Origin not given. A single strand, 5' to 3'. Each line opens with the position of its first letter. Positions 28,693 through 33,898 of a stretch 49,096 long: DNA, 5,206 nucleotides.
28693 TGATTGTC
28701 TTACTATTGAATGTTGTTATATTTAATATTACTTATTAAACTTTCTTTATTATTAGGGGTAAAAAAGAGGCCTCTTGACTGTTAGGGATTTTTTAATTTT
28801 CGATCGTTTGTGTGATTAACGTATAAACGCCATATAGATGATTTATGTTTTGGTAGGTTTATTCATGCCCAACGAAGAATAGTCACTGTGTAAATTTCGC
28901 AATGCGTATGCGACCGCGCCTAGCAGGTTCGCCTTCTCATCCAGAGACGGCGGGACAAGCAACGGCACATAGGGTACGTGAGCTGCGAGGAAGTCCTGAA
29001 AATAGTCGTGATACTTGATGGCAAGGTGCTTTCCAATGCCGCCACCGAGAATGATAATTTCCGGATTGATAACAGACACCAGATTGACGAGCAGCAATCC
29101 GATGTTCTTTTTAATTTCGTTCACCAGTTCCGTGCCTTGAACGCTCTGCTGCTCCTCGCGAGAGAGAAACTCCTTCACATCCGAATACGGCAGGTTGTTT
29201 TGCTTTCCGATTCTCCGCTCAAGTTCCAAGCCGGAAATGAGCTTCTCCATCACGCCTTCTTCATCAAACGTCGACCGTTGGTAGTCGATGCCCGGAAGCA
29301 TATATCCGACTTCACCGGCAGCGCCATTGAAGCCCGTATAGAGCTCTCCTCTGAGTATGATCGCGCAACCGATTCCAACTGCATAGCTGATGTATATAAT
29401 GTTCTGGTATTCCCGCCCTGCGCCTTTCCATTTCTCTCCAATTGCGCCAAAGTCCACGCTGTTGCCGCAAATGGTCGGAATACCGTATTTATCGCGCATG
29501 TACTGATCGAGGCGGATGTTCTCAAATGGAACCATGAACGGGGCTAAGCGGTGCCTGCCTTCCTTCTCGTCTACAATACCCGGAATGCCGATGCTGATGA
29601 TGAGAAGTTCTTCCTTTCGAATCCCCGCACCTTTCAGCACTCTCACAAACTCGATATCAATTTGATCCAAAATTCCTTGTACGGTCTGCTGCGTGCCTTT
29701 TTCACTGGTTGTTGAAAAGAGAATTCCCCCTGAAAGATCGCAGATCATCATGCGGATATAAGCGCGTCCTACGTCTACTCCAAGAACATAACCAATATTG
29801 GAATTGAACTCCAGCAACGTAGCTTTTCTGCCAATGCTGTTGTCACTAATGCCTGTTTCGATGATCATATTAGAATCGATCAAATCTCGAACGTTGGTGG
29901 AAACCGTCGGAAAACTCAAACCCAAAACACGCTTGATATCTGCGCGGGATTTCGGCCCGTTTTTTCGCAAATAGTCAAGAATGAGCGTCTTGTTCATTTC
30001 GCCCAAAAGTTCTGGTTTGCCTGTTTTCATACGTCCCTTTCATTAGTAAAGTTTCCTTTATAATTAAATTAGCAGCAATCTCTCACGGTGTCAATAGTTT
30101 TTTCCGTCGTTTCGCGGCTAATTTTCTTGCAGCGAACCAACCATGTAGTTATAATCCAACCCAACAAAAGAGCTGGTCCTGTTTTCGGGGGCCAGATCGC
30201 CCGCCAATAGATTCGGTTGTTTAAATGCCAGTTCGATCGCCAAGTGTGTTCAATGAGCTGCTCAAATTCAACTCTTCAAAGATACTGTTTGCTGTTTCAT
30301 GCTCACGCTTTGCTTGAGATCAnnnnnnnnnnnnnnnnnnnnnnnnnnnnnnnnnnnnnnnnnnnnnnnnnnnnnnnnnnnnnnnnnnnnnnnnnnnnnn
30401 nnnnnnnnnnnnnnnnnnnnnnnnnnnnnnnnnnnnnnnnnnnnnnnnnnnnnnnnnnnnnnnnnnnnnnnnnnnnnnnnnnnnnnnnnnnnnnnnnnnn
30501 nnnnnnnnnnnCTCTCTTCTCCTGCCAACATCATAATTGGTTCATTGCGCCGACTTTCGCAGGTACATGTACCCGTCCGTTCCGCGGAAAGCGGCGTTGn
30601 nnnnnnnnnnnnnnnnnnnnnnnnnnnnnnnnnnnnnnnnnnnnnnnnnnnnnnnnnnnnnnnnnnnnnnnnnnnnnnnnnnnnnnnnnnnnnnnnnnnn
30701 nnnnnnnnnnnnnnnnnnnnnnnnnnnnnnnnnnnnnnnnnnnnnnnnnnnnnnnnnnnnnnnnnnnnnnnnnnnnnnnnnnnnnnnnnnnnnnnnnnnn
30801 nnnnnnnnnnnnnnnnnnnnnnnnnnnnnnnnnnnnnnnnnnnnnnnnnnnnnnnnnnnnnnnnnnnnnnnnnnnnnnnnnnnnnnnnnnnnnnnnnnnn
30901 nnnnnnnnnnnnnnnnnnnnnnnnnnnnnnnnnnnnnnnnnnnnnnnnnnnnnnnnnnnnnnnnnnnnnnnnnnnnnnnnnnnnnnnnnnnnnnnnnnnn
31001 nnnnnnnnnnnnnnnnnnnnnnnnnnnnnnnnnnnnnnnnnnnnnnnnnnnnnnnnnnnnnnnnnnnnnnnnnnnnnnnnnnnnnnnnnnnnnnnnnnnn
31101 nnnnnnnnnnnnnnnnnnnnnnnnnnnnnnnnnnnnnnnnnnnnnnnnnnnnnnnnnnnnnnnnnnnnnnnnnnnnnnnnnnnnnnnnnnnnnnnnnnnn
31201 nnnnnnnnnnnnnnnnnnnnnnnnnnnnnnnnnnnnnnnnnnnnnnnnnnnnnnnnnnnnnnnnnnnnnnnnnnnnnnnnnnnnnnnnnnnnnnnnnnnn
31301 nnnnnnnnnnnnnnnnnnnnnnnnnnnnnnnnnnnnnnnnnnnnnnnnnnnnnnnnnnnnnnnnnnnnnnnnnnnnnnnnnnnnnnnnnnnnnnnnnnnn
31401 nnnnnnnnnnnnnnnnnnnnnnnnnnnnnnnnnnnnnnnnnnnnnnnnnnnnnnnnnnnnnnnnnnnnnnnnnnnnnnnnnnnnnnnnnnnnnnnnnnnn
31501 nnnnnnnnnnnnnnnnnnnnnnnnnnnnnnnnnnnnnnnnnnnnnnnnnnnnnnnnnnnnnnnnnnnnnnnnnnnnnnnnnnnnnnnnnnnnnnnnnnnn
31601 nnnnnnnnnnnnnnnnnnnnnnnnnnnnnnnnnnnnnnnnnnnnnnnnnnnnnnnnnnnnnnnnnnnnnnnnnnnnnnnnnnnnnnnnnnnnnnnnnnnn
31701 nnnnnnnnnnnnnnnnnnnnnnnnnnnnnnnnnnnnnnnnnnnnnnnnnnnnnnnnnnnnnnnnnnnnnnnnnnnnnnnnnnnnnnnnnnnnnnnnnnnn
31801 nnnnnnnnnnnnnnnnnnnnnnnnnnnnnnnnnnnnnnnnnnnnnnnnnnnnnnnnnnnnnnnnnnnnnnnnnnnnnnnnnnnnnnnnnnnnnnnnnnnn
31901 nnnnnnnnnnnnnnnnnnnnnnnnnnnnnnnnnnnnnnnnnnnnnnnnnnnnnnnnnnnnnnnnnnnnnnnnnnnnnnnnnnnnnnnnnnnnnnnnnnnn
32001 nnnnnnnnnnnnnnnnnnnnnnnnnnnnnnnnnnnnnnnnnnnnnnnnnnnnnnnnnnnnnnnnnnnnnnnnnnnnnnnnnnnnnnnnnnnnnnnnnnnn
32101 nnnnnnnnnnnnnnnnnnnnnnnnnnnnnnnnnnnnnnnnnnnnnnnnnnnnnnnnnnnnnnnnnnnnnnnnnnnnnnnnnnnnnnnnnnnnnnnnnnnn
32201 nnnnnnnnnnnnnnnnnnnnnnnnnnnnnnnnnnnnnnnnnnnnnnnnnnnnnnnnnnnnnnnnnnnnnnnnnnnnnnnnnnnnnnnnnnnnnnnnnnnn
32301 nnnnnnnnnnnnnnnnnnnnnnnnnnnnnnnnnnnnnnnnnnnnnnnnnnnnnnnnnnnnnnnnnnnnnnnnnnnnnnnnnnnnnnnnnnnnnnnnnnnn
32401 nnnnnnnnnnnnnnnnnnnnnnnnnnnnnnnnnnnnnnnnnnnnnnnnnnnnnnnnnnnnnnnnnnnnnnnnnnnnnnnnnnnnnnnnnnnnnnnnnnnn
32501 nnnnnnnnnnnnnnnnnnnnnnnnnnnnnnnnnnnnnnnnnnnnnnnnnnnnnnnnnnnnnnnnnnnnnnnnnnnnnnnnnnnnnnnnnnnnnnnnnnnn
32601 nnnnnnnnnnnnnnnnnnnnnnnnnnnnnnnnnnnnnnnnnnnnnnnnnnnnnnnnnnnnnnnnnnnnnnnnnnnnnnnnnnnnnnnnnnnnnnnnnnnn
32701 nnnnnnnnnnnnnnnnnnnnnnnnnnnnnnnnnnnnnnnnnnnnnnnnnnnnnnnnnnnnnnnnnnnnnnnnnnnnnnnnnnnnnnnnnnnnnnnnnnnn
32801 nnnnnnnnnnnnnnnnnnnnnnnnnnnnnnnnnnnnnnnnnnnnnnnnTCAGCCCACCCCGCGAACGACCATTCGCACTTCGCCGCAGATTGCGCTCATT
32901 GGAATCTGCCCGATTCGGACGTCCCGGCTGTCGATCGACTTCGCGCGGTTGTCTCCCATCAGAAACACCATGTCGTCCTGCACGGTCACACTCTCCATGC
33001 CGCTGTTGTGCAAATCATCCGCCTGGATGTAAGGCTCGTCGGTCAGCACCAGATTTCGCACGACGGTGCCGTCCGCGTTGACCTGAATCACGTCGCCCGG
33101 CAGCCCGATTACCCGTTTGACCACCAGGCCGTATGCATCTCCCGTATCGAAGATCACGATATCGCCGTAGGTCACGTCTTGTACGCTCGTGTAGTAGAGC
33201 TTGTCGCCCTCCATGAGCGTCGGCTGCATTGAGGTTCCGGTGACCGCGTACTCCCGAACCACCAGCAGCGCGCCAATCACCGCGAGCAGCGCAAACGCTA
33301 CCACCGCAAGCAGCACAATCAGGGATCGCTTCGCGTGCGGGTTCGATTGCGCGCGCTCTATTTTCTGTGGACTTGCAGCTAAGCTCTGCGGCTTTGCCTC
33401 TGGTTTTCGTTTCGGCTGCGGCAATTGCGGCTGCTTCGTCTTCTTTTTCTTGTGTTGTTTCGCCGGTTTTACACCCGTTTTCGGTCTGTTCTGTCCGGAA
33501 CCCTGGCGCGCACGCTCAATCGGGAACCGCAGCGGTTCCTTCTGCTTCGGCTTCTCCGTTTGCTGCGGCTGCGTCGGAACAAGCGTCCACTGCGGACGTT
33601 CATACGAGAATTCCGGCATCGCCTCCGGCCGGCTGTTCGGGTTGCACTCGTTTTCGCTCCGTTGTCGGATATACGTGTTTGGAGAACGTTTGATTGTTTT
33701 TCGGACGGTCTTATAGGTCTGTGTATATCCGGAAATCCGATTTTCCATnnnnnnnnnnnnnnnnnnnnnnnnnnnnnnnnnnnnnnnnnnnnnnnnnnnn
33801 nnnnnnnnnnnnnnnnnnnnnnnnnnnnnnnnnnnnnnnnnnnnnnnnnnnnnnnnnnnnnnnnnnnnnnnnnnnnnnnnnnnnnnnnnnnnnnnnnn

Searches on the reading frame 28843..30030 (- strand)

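Call 41: search_protein_families(library=pfam, proteins=[window:28843-30030:-], max_evalue=1)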
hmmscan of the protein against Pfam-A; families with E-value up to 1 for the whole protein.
window:28843-30030:- (395 aa): 6 families
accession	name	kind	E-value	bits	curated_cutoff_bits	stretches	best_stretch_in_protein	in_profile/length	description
PF00480.26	ROK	-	1.8e-38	133.2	22.9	1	83-377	2-292/294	ROK family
PF13412.12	HTH_24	-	5.7e-05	23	21.9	1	16-56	7-47/48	Winged helix-turn-helix DNA-binding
PF12802.13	MarR_2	-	0.00057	20.4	27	1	16-56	9-50/61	MarR family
PF01047.28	MarR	-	0.028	14.7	24.6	1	12-56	3-47/59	MarR family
PF01022.26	HTH_5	-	0.036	14.4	22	1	16-56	6-45/47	Bacterial regulatory protein, arsR family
PF12840.13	HTH_20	-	0.1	13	27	1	17-56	9-48/51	Helix-turn-helix domain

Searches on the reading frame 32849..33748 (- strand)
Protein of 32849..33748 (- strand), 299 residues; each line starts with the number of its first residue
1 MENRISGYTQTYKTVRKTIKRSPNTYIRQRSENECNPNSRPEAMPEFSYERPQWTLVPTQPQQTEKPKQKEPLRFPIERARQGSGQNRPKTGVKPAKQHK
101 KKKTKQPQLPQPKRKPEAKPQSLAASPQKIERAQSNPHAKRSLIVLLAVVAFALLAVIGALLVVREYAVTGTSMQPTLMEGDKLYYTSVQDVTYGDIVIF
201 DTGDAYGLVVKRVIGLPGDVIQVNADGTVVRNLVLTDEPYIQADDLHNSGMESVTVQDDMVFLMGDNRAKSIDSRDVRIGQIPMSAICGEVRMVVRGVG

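Call 3: search_protein_families(library=pfam, proteins=[window:32849-33748:-], max_evalue=0.01)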
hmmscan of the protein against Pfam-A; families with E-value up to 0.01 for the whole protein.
window:32849-33748:- (299 aa): 3 families
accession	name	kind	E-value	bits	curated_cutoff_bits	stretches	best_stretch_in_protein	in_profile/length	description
PF10502.14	Peptidase_S26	-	6e-30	104.8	22.9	1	146-295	5-167/168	Signal peptidase, peptidase S26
PF00717.28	Peptidase_S24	-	3.5e-06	27.2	23.3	1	168-226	39-94/116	Peptidase S24-like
PF06679.17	DUF1180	-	0.0027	18.6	27.7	1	57-157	37-116/167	Membrane protein FAM174-like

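Call 5: search_protein_families(library=ncbifam, proteins=[window:32849-33748:-], max_evalue=0.01)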
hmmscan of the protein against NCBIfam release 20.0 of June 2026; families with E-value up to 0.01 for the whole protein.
window:32849-33748:- (299 aa): 6 families
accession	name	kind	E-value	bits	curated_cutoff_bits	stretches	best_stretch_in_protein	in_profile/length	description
TIGR02227.1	sigpep_I_bact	equivalog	7.7e-30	103.9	47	1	148-295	4-158/162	signal peptidase I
TIGR02771.1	TraF_Ti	equivalog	5.8e-08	32.5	100.25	1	205-292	80-166/171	conjugative transfer signal peptidase TraF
TIGR02228.1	sigpep_I_arch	equivalog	2.1e-07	30.9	51.85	1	144-215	15-84/158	signal peptidase I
NF010459.0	PRK13884.1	subfamily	2.7e-07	30.3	156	1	204-294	83-175/178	conjugal transfer peptidase TraF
TIGR02754.1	sod_Ni_protease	equivalog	2.5e-06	27.8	63.25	0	169-217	3-56/90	nickel-type superoxide dismutase maturation protease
NF008114.0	PRK10861.1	equivalog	5.6e-06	25.9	277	0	253-289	261-295/324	signal peptidase I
